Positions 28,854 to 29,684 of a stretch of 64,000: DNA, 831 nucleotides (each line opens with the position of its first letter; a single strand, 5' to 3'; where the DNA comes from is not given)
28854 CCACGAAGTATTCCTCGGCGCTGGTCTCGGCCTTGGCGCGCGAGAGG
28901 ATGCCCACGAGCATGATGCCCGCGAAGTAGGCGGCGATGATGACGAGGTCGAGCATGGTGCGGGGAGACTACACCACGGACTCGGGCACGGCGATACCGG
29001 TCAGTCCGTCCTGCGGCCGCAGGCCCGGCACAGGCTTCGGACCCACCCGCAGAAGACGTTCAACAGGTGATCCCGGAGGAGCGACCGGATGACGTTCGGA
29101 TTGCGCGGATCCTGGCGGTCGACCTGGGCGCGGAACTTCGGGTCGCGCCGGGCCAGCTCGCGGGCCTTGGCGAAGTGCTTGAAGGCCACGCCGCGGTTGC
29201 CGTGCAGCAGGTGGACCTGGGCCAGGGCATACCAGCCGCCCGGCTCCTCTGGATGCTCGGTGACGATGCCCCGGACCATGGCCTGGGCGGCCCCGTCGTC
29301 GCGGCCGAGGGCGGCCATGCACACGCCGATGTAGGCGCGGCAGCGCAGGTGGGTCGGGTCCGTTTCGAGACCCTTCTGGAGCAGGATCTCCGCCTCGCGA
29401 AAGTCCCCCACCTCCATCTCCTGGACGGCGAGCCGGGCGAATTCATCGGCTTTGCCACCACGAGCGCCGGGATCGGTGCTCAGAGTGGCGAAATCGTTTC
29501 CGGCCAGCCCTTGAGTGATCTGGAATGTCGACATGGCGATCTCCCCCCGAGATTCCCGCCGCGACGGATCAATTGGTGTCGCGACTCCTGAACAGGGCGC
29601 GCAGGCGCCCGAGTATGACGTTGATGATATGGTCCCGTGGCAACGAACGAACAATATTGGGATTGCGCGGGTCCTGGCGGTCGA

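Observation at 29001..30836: Recent tandem triplication of a small TPR-like gene, divergently arranged with a large secreted M16 peptidase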

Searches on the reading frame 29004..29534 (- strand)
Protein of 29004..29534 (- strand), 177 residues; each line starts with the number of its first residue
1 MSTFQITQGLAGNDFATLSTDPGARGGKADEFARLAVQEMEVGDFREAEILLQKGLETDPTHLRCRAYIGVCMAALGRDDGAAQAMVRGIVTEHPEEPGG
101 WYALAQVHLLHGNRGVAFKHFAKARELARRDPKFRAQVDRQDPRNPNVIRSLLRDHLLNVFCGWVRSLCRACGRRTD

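Call 6: search_protein_families(library=pfam, proteins=[window:29004-29534:-], max_evalue=1)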
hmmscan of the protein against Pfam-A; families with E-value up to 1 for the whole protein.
window:29004-29534:- (177 aa): 10 families
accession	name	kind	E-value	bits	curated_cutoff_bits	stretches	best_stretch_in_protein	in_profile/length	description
PF07719.23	TPR_2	-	2.2e-09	37.2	27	2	100-129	3-32/34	Tetratricopeptide repeat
PF13428.12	TPR_14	-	1.5e-08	34.9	23.5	3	32-66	4-38/44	Tetratricopeptide repeat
PF14559.12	TPR_19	-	4e-07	30.7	25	1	40-85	2-47/68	Tetratricopeptide repeat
PF13432.12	TPR_16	-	1.9e-05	25.5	32.7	2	39-97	7-64/65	Tetratricopeptide repeat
PF23914.1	TPR_CcmH_CycH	-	4.5e-05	23.8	42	1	91-135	43-87/158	Cytochrome c-type biogenesis protein H TPR domain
PF13424.12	TPR_12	-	0.00015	22.3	30.1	1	102-129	49-76/77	Tetratricopeptide repeat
PF13431.12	TPR_17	-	0.0012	19.4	24.4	0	51-82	1-32/34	Tetratricopeptide repeat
PF04733.20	Coatomer_E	-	0.0021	18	21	1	36-97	208-269/290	Coatomer epsilon subunit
PF00515.34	TPR_1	-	0.0073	16.5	27.8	1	29-62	1-34/34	Tetratricopeptide repeat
PF12895.13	ANAPC3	-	0.018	15.7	27.2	0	43-85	37-78/82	Anaphase-promoting complex, cyclosome, subunit 3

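Call 8: search_protein_families(library=ncbifam, proteins=[window:29004-29534:-], max_evalue=0.01)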
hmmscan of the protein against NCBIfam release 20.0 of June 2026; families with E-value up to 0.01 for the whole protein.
window:29004-29534:- (177 aa): 7 families
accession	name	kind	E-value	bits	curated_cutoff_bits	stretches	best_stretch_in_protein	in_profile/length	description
TIGR02552.1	LcrH_SycD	equivalog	1.5e-06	27.9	104.8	1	31-136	20-124/136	SycD/LcrH family type III secretion system chaperone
TIGR02917.1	PEP_TPR_lipo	equivalog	0.00028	18.9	312.2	1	29-133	397-500/899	XrtA/PEP-CTERM system TPR-repeat protein PrsT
NF040959.1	MamA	equivalog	0.00041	19.8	200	1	33-128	109-203/204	magnetosome protein MamA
TIGR02521.1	type_IV_pilW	equivalog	0.001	18.6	154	0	33-85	35-87/234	type IV pilus biogenesis/stability protein PilW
NF052415.1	T3SS_chap_SctY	equivalog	0.0019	18.7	70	1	36-117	13-96/106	type III secretion apparatus assembly chaperone SctY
TIGR00990.1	3a0801s09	subfamily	0.0021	16.8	757.25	1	42-128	344-429/615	mitochondrial import receptor subunit TOM70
NF033920.0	C39_PA2778_fam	equivalog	0.0086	15.5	150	1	12-128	137-254/255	PA2778 family cysteine peptidase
